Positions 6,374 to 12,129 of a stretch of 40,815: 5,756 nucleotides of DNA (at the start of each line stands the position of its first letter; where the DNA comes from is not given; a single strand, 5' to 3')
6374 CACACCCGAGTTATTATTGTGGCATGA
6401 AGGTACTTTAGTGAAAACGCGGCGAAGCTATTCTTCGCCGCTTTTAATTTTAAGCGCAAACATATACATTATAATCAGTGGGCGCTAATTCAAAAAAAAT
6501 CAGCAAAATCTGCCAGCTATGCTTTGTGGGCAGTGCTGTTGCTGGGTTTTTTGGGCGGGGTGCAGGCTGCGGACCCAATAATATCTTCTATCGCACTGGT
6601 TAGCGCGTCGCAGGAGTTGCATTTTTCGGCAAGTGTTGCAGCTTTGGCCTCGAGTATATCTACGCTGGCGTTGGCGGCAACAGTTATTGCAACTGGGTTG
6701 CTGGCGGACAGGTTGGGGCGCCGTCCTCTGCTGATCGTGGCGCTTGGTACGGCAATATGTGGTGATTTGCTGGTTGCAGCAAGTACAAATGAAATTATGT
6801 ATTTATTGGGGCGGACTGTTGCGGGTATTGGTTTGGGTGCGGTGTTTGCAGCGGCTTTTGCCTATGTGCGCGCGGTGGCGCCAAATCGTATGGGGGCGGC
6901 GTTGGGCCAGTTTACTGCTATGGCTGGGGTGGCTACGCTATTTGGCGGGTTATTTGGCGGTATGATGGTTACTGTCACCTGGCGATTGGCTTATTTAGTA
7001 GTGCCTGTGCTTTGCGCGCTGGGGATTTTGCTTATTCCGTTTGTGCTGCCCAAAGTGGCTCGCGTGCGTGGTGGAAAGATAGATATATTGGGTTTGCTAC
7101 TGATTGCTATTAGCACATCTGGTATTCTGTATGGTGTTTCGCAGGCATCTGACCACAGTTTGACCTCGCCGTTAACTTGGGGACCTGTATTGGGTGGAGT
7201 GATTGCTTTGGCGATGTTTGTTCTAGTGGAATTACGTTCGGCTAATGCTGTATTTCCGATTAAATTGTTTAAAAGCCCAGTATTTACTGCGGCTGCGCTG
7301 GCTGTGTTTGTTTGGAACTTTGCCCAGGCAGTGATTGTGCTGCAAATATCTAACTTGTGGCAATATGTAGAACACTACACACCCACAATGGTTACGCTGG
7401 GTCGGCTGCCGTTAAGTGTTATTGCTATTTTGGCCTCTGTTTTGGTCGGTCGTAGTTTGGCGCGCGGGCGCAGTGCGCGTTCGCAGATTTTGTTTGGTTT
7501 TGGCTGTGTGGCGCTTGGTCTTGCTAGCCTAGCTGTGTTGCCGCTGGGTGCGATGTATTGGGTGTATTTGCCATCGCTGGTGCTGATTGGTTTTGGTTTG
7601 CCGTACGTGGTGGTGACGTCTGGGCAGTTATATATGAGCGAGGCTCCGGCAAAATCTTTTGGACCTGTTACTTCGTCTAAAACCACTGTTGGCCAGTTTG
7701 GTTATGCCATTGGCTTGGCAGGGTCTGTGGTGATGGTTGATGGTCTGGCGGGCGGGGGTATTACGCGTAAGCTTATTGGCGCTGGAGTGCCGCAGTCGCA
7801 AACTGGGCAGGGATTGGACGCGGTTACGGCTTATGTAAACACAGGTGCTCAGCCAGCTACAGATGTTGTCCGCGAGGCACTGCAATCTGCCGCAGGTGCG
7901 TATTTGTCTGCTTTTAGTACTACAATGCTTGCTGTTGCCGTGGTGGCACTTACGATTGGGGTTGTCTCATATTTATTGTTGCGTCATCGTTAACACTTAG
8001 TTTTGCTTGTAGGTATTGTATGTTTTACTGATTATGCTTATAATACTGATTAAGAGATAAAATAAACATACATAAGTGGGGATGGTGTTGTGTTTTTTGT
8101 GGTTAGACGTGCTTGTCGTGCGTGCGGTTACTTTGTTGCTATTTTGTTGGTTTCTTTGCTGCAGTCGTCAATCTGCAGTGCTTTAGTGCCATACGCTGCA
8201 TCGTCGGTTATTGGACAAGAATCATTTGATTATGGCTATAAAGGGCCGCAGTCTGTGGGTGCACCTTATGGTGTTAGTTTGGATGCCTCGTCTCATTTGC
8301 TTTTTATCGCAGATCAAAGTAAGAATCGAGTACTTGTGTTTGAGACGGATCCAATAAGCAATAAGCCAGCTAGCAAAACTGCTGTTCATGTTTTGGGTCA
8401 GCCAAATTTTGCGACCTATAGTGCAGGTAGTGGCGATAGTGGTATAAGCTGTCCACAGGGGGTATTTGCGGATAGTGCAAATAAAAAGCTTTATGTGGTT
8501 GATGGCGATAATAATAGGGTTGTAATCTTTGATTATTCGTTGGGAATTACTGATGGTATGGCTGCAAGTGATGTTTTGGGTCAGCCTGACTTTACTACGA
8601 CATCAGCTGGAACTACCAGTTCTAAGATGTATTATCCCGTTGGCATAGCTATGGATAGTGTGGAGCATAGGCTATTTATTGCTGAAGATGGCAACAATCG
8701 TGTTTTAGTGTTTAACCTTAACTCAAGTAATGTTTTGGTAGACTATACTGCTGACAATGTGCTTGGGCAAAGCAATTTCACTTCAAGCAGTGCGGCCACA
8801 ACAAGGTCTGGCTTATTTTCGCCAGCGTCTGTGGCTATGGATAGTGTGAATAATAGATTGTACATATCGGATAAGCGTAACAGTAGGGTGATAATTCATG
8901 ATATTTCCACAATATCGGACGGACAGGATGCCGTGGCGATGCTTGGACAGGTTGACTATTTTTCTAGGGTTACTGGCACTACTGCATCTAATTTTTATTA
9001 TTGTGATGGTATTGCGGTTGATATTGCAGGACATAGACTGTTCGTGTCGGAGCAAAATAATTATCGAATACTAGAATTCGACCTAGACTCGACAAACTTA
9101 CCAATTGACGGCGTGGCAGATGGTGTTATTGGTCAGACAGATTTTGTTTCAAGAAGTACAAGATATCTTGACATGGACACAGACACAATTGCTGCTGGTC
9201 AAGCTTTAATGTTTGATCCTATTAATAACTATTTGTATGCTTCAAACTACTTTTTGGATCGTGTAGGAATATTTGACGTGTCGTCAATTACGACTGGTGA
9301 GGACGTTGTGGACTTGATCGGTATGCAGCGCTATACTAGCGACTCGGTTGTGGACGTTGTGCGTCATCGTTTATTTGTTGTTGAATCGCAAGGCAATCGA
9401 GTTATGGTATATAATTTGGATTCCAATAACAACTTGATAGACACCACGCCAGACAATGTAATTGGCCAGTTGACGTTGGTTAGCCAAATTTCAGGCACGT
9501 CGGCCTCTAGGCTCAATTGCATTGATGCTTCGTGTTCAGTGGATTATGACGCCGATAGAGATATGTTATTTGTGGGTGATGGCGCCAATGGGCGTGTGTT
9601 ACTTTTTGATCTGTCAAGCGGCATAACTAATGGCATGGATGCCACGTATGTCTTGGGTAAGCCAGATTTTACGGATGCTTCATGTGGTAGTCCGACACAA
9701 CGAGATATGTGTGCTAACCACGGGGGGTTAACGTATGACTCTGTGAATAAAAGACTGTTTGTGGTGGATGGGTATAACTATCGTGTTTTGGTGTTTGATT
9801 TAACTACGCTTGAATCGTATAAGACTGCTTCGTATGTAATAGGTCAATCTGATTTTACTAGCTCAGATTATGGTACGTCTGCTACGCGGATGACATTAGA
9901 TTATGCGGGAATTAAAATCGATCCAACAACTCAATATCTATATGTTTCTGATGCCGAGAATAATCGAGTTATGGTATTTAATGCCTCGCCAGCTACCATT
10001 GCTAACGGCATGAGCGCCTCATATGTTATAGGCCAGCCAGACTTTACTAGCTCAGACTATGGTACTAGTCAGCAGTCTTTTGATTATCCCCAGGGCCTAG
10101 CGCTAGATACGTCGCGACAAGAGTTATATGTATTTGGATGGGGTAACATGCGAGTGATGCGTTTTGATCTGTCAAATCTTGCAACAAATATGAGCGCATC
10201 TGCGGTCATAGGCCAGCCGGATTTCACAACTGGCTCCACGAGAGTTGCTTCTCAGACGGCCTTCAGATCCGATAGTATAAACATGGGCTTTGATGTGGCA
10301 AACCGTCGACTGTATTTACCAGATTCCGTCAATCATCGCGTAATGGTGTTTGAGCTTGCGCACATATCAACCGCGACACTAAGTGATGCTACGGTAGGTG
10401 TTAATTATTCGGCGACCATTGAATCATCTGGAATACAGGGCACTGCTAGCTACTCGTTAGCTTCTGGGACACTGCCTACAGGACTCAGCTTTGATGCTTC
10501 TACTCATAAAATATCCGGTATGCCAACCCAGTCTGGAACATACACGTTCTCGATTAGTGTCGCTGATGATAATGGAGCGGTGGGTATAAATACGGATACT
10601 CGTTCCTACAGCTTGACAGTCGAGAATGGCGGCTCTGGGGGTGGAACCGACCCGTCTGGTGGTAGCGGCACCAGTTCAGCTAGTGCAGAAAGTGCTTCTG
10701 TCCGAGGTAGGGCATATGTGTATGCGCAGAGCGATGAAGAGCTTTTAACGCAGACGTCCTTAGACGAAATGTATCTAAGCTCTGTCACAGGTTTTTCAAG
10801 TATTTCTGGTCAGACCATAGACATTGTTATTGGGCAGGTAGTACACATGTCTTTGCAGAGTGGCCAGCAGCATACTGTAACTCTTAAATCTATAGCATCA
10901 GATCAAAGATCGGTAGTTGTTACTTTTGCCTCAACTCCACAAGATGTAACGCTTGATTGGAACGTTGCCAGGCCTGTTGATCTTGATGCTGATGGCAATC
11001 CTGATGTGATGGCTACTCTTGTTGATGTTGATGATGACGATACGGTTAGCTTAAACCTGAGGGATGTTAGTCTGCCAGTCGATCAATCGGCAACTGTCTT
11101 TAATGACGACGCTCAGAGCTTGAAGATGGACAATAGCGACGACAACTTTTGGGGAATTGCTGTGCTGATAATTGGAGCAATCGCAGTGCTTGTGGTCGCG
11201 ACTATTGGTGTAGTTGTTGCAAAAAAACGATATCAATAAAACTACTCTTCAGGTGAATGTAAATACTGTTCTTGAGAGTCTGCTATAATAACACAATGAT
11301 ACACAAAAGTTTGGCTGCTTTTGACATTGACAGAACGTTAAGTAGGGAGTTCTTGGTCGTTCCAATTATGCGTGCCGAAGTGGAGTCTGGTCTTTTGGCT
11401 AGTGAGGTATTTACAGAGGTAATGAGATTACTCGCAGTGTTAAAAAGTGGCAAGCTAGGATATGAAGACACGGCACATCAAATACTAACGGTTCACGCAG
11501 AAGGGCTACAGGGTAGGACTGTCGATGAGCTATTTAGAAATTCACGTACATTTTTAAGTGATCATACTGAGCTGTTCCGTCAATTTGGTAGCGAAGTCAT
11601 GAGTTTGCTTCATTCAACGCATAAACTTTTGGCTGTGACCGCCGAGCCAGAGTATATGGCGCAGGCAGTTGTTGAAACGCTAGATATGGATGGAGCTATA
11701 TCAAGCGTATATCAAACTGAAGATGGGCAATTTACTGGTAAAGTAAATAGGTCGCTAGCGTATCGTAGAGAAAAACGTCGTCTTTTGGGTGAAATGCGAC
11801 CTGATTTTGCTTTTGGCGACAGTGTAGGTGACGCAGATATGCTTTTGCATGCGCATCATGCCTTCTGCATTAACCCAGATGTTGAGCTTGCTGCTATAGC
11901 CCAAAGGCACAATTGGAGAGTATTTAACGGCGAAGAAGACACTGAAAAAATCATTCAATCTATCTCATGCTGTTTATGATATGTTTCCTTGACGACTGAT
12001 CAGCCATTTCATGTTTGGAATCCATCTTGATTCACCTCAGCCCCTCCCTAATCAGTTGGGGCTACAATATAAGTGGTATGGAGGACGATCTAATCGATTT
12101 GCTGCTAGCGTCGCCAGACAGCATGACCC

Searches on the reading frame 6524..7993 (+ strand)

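Call 23: search_protein_families(library=pfam, proteins=[window:6524-7993:+], max_evalue=0.001)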
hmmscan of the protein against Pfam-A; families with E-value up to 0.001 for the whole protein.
window:6524-7993:+ (489 aa): 2 families
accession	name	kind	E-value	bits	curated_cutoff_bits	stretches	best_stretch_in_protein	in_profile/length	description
PF07690.21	MFS_1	-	1.3e-32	113.5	33.4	1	20-397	14-346/347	Major Facilitator Superfamily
PF00083.30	Sugar_tr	-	2.8e-08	33.5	22.3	1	29-152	38-161/452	Sugar (and other) transporter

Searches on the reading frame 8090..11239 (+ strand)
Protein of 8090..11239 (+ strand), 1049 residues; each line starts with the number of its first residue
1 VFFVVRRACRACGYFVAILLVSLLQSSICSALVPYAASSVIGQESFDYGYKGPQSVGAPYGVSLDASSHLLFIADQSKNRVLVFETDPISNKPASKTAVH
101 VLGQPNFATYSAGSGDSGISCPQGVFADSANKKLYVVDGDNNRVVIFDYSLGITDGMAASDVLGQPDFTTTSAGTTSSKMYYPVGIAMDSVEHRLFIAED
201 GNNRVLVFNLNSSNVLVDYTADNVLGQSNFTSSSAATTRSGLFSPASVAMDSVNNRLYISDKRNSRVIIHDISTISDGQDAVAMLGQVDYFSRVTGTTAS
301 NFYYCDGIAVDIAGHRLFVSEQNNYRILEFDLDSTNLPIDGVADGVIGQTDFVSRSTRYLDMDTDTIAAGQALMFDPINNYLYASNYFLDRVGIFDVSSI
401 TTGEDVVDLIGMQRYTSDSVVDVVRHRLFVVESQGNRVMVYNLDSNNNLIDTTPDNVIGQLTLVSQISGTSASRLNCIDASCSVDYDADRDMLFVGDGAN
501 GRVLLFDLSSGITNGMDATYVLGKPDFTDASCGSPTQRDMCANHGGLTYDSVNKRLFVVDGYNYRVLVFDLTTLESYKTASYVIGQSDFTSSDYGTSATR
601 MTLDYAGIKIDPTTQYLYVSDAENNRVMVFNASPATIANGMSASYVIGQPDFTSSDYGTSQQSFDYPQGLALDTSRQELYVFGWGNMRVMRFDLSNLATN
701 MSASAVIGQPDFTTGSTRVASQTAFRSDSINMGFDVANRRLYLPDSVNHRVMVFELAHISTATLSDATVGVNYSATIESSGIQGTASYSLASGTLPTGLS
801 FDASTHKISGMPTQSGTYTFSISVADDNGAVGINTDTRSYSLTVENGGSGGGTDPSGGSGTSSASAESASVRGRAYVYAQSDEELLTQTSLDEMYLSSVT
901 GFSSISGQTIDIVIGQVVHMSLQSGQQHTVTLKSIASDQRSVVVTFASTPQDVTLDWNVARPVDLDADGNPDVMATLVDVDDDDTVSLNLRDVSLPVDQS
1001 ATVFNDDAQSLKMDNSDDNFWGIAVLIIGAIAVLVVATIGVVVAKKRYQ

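Call 23: search_protein_families(library=pfam, proteins=[window:8090-11239:+], max_evalue=0.001)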
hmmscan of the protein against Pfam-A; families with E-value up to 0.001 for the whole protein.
window:8090-11239:+ (1049 aa): 5 families
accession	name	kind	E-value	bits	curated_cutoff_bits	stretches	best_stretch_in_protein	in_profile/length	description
PF01436.27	NHL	-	1.2e-23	82.4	20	0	245-267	4-25/28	NHL repeat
PF05345.18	He_PIG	-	2.9e-13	50.5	24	1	762-844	8-95/96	Putative Ig domain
PF08450.18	SGL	-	2.7e-10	40.7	26.3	0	117-211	131-213/246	SMP-30/Gluconolactonase/LRE-like region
PF01731.26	Arylesterase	-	8.6e-10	39.1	21.3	0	605-630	56-81/86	Arylesterase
PF10282.15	Lactonase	-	1.6e-06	28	21.7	0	553-635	202-276/344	Lactonase, 7-bladed beta-propeller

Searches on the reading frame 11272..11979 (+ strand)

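Call 71: search_protein_families(library=pfam, proteins=[window:11272-11979:+], max_evalue=0.001)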
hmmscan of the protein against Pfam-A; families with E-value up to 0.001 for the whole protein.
window:11272-11979:+ (235 aa): 1 family
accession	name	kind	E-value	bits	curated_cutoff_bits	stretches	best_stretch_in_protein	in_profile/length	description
PF12710.13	HAD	-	4.4e-09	37.5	27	1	15-191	1-188/189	haloacid dehalogenase-like hydrolase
